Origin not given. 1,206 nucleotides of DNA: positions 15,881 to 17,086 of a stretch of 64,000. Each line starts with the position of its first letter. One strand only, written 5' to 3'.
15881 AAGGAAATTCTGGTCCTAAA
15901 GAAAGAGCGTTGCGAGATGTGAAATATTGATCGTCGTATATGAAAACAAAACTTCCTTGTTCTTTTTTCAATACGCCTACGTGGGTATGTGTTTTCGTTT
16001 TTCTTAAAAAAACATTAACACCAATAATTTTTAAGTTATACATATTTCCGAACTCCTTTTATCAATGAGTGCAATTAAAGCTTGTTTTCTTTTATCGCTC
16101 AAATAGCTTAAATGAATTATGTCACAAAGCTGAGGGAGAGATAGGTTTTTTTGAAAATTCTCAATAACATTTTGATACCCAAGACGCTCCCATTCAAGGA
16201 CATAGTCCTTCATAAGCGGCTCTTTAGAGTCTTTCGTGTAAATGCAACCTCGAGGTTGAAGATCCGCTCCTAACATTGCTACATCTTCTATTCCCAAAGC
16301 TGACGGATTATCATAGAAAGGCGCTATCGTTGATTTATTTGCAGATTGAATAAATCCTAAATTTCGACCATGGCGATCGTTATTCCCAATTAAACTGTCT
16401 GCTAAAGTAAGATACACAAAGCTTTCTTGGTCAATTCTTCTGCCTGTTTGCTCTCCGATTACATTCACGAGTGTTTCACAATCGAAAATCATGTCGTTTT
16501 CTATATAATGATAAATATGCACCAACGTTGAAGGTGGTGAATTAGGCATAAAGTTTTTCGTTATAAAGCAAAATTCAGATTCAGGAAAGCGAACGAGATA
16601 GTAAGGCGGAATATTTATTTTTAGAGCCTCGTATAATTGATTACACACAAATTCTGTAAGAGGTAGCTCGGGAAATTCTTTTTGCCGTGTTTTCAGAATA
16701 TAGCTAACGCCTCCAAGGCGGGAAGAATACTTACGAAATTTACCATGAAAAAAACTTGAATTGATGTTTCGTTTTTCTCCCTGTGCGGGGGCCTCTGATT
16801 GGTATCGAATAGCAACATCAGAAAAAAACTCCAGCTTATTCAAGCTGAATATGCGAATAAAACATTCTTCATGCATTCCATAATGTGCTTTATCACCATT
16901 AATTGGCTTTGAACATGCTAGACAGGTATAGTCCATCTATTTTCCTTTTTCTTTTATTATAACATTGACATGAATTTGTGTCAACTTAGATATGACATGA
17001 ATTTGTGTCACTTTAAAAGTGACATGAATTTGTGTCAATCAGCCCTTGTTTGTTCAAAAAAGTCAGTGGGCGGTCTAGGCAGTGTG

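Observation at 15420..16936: Permuted two-gene HipA-family kinase module: Zn-ribbon kinase first, then a HipS-like domain fused to an Xre HTH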

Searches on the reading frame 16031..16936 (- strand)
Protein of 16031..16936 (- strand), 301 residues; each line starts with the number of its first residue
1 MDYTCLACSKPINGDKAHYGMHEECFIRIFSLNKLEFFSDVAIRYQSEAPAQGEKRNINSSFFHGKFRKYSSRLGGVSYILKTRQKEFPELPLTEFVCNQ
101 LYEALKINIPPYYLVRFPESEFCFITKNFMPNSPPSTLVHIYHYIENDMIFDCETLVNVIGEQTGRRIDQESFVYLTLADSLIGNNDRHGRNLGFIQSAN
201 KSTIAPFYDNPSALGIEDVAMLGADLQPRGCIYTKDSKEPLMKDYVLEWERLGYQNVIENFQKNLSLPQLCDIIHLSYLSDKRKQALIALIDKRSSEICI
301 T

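Call 3: search_protein_families(library=pfam, proteins=[window:16031-16936:-], max_evalue=1)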
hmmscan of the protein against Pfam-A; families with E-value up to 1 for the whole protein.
window:16031-16936:- (301 aa): 3 families
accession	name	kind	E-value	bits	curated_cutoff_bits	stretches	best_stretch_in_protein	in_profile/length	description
PF07804.18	HipA_C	-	1.7e-15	57.7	30.5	1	74-213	18-162/213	HipA-like C-terminal domain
PF20613.4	HipA_2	-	0.016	15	27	1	76-123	23-69/240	HipA-like kinase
PF09192.16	Act-Frag_cataly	-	0.087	12.7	24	1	94-133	64-103/282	Actin-fragmin kinase, catalytic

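Call 4: search_protein_families(library=ncbifam, proteins=[window:16031-16936:-], max_evalue=1)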
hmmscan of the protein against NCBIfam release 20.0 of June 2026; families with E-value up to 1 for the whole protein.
window:16031-16936:- (301 aa): 1 family
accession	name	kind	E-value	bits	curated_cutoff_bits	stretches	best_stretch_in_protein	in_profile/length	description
NF007297.0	PRK09775.1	equivalog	0.0013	17.5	401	1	179-209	337-368/446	type II toxin-antitoxin system HipA family toxin YjjJ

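Call 5: search_protein_families(library=padloc, proteins=[window:16031-16936:-], max_evalue=1)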
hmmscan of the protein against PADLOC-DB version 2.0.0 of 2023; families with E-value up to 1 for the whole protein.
window:16031-16936:- (301 aa): 8 families
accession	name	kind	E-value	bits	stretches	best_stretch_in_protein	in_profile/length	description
PDLC04340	PDC-M03A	-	9.2e-14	49.6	1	94-217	49-174/280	-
PDLC04339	PDC-M03A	-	4.7e-11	40.6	1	140-215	100-179/293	-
PDLC04344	PDC-M03A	-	2.2e-10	38.5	1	172-217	149-195/305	-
PDLC04342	PDC-M03A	-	9.9e-08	29.9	1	173-217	151-197/299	-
PDLC04341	PDC-M03A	-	2.8e-05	21.7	1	165-218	142-197/294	-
PDLC04345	PDC-M03A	-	0.00025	18.4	1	170-220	145-199/302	-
PDLC04337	PDC-M03A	-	0.0004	18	1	171-215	88-134/250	-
PDLC04343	PDC-M03A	-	0.0099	12.9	1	156-217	197-262/370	-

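Call 13: find_homologous_proteins(query=window:16031-16936:-)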
Query window:16031-16936:- (301 aa): 448 proteins with E <= 0.001 among 1048 candidates; the best 120 are listed.
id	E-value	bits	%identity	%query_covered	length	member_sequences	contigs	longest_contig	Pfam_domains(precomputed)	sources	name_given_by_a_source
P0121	1.0e-201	687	99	100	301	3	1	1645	PF07804.19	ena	-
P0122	1.7e-136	472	69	99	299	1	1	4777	PF07804.19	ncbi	-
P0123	8.0e-124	431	63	99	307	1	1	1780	PF07804.19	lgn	-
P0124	4.3e-123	428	63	99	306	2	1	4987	PF07804.19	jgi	-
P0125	1.1e-120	420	60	99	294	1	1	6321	PF07804.19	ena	-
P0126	1.7e-120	420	62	99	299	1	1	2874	PF07804.19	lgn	-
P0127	2.3e-119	416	61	99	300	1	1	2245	PF07804.19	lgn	-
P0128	6.3e-119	415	63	99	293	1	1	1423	PF07804.19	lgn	-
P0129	9.0e-118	411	60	99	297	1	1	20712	PF07804.19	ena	-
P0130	1.7e-117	410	58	99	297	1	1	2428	PF07804.19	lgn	-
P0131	3.2e-117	409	59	99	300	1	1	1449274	PF07804.19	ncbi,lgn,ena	-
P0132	1.6e-116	407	60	99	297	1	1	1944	PF07804.19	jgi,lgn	jgi:hypothetical protein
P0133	3.8e-116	406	60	98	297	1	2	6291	PF07804.19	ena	-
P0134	7.2e-116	405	59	99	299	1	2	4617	PF07804.19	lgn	-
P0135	1.1e-115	404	58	99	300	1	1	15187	PF07804.19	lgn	-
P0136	2.6e-115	403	58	99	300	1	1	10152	PF07804.19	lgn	-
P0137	6.3e-115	402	59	99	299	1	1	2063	PF07804.19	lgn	-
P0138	2.8e-114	399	60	98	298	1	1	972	PF07804.19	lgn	-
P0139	4.9e-114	399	59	99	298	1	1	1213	PF07804.19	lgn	-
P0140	1.7e-113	397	57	99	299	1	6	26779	PF07804.19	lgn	-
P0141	3.0e-113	396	58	99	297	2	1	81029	PF07804.19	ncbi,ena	-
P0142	2.7e-112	393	57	100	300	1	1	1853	PF07804.19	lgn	-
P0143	3.0e-112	393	58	99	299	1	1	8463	PF07804.19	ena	-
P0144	3.6e-112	393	58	99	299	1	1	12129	PF07804.19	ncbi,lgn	-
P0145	4.2e-112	392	57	99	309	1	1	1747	PF07804.19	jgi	jgi:hypothetical protein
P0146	1.8e-111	390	56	99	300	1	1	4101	PF07804.19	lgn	-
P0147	2.2e-111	390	57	100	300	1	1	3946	PF07804.19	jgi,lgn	jgi:hypothetical protein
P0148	3.9e-111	389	57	99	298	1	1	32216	PF07804.19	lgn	-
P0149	4.1e-111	389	58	99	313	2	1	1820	PF07804.19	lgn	-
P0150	5.3e-111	389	57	99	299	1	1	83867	PF07804.19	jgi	jgi:hypothetical protein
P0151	5.5e-111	389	57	99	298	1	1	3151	PF07804.19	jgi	jgi:hypothetical protein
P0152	7.2e-111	388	59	99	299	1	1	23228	PF07804.19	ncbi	-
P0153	9.1e-111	388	57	100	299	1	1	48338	PF07804.19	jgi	jgi:hypothetical protein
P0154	9.6e-111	388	58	100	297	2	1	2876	PF07804.19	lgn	-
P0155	9.6e-111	388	58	98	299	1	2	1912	PF07804.19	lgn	-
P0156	1.1e-110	388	57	99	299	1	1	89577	PF07804.19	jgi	jgi:hypothetical protein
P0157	1.4e-110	387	56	100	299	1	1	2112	PF07804.19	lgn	-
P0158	2.8e-110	386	56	99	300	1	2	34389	PF07804.19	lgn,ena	-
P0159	3.9e-110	386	58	99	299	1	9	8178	PF07804.19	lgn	-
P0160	4.1e-110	386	57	98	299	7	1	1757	PF07804.19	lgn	-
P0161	5.5e-110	385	56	99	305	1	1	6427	PF07804.19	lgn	-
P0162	5.7e-110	385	56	99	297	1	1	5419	PF07804.19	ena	-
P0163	5.8e-110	385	58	99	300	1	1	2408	PF07804.19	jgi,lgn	jgi:hypothetical protein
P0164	1.3e-109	384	56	99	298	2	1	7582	PF07804.19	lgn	-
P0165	1.5e-109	384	56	99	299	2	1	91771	PF07804.19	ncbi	-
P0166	2.4e-109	383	56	99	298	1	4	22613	PF07804.19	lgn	-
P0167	2.7e-109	383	56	99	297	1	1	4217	PF07804.19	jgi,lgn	jgi:hypothetical protein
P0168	6.3e-109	382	56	99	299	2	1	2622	PF07804.19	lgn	-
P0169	7.7e-109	382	57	99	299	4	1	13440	PF07804.19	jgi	jgi:hypothetical protein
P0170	1.3e-108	381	56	99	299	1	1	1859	PF07804.19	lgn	-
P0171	1.3e-108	381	56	99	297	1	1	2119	PF07804.19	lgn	-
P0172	1.5e-108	381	59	92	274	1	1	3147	PF07804.19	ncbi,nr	ncbi:MAG: HipA domain-containing protein, partial [Simkania negevensis]|nr:HipA domain-containing pr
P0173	1.9e-108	380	56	99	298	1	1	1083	PF07804.19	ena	-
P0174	2.0e-108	380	57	98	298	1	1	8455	PF07804.19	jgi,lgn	-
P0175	2.2e-108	380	57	99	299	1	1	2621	PF07804.19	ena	-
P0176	3.1e-108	380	56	99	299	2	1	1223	PF07804.19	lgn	-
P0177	3.1e-108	380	56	99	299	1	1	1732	PF07804.19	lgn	-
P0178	3.2e-108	380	56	99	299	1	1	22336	PF07804.19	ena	-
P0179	3.3e-108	380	58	98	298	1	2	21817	PF07804.19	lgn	-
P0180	4.9e-108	379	55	100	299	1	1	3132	PF07804.19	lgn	-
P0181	4.9e-108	379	56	98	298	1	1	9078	PF07804.19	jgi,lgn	jgi:hypothetical protein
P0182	5.0e-108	379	55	99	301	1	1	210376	PF07804.19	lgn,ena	-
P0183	5.5e-108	379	56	99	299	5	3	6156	PF07804.19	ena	-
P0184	6.0e-108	379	56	98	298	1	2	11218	PF07804.19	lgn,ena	-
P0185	8.9e-108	378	57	99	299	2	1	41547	PF07804.19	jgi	jgi:hypothetical protein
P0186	1.2e-107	378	58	98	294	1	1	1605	PF07804.19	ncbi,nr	ncbi:MAG: HipA domain-containing protein [Verrucomicrobia bacterium]|nr:HipA domain-containing prote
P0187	1.7e-107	377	56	98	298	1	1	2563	PF07804.19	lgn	-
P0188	2.6e-107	377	55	99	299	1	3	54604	PF07804.19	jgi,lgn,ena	-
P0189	2.8e-107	377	57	98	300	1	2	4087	PF07804.19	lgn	-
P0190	3.6e-107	376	56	98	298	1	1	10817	PF07804.19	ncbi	ncbi:MAG: HipA domain-containing protein [Chlamydiota bacterium]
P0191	5.9e-107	375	58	93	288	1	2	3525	PF07804.19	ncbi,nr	ncbi:MAG: HipA domain-containing protein [Parachlamydiaceae bacterium]|nr:HipA domain-containing pro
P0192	7.7e-107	375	57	98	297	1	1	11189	PF07804.19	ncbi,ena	-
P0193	9.1e-107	375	56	99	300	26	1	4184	PF07804.19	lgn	-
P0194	1.0e-106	375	57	98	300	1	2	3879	PF07804.19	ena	-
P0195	1.1e-106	375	55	98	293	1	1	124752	PF07804.19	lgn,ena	-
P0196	1.8e-106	374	57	98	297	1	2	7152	PF07804.19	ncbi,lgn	-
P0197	1.8e-106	374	55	98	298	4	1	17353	PF07804.19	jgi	jgi:hypothetical protein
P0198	1.8e-106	374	56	98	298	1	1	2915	PF07804.19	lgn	-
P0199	8.1e-106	372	56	98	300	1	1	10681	PF07804.19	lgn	-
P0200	9.0e-106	372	54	98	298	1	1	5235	PF07804.19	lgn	-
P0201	2.0e-105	370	55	98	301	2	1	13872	PF07804.19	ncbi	-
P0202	3.9e-105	369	54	98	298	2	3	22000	PF07804.19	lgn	-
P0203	7.9e-105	368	56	98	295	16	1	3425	PF07804.19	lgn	-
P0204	1.1e-104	368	53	99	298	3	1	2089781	PF07804.19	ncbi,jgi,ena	jgi:hypothetical protein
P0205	2.0e-104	367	55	98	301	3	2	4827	PF07804.19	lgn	-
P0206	2.1e-104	367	56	98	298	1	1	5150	PF07804.19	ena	-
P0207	2.4e-104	367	58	93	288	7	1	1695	PF07804.19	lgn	-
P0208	4.2e-104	366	53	98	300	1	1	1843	PF07804.19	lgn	-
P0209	4.9e-104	366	54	98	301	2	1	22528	PF07804.19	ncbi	-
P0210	5.7e-104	366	53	100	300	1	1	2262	PF07804.19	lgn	-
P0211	8.6e-104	365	53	100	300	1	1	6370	PF07804.19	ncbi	-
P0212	1.2e-103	365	55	98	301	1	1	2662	PF07804.19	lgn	-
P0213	1.6e-103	364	55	99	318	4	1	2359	PF07804.19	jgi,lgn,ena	-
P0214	1.8e-103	364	60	87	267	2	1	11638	PF07804.19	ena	-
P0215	5.9e-103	362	53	98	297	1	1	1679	PF07804.19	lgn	-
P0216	7.8e-103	362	56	98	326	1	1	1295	PF07804.19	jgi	jgi:hypothetical protein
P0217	1.0e-102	362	56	98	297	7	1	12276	PF07804.19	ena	-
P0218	1.2e-102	361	53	98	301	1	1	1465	PF07804.19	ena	-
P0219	1.4e-102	361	54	98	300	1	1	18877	PF07804.19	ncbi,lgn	-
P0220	1.6e-102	361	54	98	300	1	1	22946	PF07804.19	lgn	-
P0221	2.4e-102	360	54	99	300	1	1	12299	PF07804.19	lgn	-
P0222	3.3e-102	360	53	99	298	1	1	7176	PF07804.19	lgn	-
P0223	6.3e-102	359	54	98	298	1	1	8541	PF07804.19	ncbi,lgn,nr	ncbi:MAG: HipA domain-containing protein [Parachlamydiales bacterium]|nr:HipA domain-containing prot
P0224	1.0e-101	358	55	99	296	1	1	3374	PF07804.19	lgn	-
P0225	1.6e-101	358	59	91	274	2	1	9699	PF07804.19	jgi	-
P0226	2.1e-101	357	54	98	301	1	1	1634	PF07804.19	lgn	-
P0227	2.2e-101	357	53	99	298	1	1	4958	PF07804.19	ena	-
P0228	2.4e-101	357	52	100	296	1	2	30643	PF07804.19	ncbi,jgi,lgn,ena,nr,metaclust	ncbi:MAG: hypothetical protein AMS24_04620 [Chlamydiae bacterium SM23_39]|nr:MAG: hypothetical prote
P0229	2.8e-101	357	52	98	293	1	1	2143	PF07804.19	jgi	jgi:hypothetical protein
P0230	2.9e-101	357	54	98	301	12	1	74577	PF07804.19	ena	-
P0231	4.1e-101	356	57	90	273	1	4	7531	PF07804.19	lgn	-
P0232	5.0e-101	356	55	98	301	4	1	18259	PF07804.19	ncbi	-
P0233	6.6e-101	356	53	98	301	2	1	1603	PF07804.19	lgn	-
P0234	1.5e-100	354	60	86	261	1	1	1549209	PF07804.19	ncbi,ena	-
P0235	2.3e-100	354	56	93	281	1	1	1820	PF07804.19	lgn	-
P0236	3.0e-100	353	54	98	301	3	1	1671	PF07804.19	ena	-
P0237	3.1e-100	353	53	98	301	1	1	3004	PF07804.19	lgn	-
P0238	4.6e-100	353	52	99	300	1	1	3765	PF07804.19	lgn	-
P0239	5.7e-100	353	52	99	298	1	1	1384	PF07804.19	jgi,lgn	-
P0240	6.4e-100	352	54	98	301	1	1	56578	PF07804.19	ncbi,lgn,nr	ncbi:MAG: HipA domain-containing protein [Chlamydiae bacterium]|nr:HipA domain-containing protein [C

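Call 29: search_solved_structures(query=A2, max_evalue=0.01, show_alignments=2)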
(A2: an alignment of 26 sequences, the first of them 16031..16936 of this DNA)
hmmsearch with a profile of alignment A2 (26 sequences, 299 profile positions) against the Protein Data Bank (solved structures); distinct sequences matched with E-value up to 0.01: 9.
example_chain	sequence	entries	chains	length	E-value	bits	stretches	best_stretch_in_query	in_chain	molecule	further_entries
7vkb_A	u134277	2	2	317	4.8e-16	62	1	76-296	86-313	HipA_C domain-containing protein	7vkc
8ezr_B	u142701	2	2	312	4.8e-16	62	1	76-296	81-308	HipT(Lp)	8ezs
7wcf_A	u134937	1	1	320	3.2e-15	59.3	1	76-296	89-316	HipA_C domain-containing protein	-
3akj_A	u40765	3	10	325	1e-07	34.7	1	84-296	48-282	CtkA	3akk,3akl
4pu5_A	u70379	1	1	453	0.00032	23.2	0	168-211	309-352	Toxin-antitoxin system toxin HipA family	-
4pu3_A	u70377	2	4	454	0.00032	23.2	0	168-211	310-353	Toxin-antitoxin system toxin HipA family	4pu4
7ab3_C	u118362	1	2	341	0.00076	22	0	179-210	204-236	HipA_C domain-containing protein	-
7ab4_C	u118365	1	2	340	0.00085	21.8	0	179-210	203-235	HipA_C domain-containing protein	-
7ab5_C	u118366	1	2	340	0.0051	19.2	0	74-118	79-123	HipA_C domain-containing protein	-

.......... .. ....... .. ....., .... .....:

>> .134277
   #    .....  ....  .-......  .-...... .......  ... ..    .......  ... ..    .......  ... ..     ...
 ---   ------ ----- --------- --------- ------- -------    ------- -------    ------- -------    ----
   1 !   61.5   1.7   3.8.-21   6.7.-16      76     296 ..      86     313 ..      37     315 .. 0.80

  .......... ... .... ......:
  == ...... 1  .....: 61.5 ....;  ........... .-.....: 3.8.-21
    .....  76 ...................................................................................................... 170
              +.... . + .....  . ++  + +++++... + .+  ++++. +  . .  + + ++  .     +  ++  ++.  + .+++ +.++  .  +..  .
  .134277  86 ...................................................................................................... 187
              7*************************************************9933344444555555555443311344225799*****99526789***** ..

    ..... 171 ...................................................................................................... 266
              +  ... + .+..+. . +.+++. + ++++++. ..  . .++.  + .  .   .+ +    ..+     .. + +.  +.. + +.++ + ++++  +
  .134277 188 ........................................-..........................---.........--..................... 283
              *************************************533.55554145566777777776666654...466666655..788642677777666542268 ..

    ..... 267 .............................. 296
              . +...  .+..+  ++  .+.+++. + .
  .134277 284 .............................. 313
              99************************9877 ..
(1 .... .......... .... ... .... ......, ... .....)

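Call 41: predict_structure(alignment_id=A2)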
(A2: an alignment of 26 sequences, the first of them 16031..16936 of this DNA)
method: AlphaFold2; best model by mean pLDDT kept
length: 301 residues; sequences in the alignment: 26
mean_pLDDT: 76.5   pTM: 0.80
mean pLDDT of the five models: 76.5, 72.3, 71.5, 71.1, 65.8
residues with pLDDT >= 90: 63; 70-90: 149; 50-70: 59; < 50: 30
segments of 3 or more residues with pLDDT < 50: 56-65, 216-229
pLDDT, mean of each block of 10 residues (from residue 1): 83 81 90 78 52 50 54 74 76 87 89 81 81 69 82 89 89 89 62 73 66 50 39 77 87 96 94 92 85 85 57
secondary structure, 60 per line:
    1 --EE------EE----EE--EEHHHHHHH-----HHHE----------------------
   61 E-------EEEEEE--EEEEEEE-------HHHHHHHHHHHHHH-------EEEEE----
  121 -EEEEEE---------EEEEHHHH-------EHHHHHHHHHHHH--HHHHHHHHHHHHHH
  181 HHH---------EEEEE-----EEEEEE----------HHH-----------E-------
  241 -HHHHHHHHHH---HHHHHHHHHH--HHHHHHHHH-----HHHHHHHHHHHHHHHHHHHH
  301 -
elements in order: H23-29 E69-74 E77-83 H91-104 E112-116 E122-127 E137-140 H141-144 H153-164 H167-183 E193-197 E203-208 H242-251 H255-264 H267-275 H281-300

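Call 45: fold_search(model_id=the predicted structure, library=pdb)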
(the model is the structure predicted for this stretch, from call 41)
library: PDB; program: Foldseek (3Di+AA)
matches with E <= 10: 1753; with E <= 0.001: 48
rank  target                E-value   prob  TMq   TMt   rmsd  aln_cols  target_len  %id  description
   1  3akk_C                3.5e-10  1.00  0.60  0.63   5.0       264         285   18  Crystal structure of A Helicobacter pylori proinflammatory kinase CtkA (released 2010-12-01)
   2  3akk_D                5.2e-10  1.00  0.61  0.64   4.8       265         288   19  Crystal structure of A Helicobacter pylori proinflammatory kinase CtkA (released 2010-12-01)
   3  3akj_A                7.2e-10  1.00  0.58  0.63   4.9       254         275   18  Crystal structure of A Helicobacter pylori proinflammatory kinase CtkA (released 2010-12-01)
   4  7vkc                  1.0e-09  1.00  0.66  0.63   6.4       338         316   17  Crystal structure of a bacterial Ser/Thr kinase (released 2022-06-29)
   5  3akl_A                1.2e-09  1.00  0.61  0.65   4.8       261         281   17  Crystal structure of A Helicobacter pylori proinflammatory kinase CtkA (released 2010-12-01)
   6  3akl_C                1.3e-09  1.00  0.57  0.61   5.1       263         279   19  Crystal structure of A Helicobacter pylori proinflammatory kinase CtkA (released 2010-12-01)
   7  7ab3_F                3.5e-09  1.00  0.63  0.57   8.3       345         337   16  Crystal structure of the Escherichia coli toxin-antitoxin system HipBST (HipT S57A) (released 2022-01-12)
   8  7wcf                  3.9e-09  1.00  0.68  0.65   6.1       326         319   19  Crystal structure of the kinase with AMP-PNP (released 2022-06-29)
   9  7ab5_C                3.9e-09  1.00  0.63  0.57   8.0       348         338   17  Crystal structure of the Escherichia coli toxin-antitoxin system HipBST (HipT D233Q) (released 2022-01-12)
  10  3akk_A                4.1e-09  1.00  0.59  0.60   5.2       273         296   15  Crystal structure of A Helicobacter pylori proinflammatory kinase CtkA (released 2010-12-01)
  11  7ab3_C                4.4e-09  1.00  0.63  0.57   8.1       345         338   17  Crystal structure of the Escherichia coli toxin-antitoxin system HipBST (HipT S57A) (released 2022-01-12)
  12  3akk_B                8.6e-09  1.00  0.61  0.64   4.7       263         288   19  Crystal structure of A Helicobacter pylori proinflammatory kinase CtkA (released 2010-12-01)
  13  8ezr_B                1.4e-08  1.00  0.59  0.65   8.0       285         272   20  Crystal structure of the HipS(Lp)-HipT(Lp) complex from Legionella pneumophila, native protein (released 2023-09-27)
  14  7ab4_F                1.4e-08  1.00  0.63  0.57   8.7       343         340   17  Crystal structure of the Escherichia coli toxin-antitoxin system HipBST (HipT S59A) (released 2022-01-12)
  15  7ab4_C                2.8e-08  1.00  0.65  0.58   8.6       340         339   17  Crystal structure of the Escherichia coli toxin-antitoxin system HipBST (HipT S59A) (released 2022-01-12)
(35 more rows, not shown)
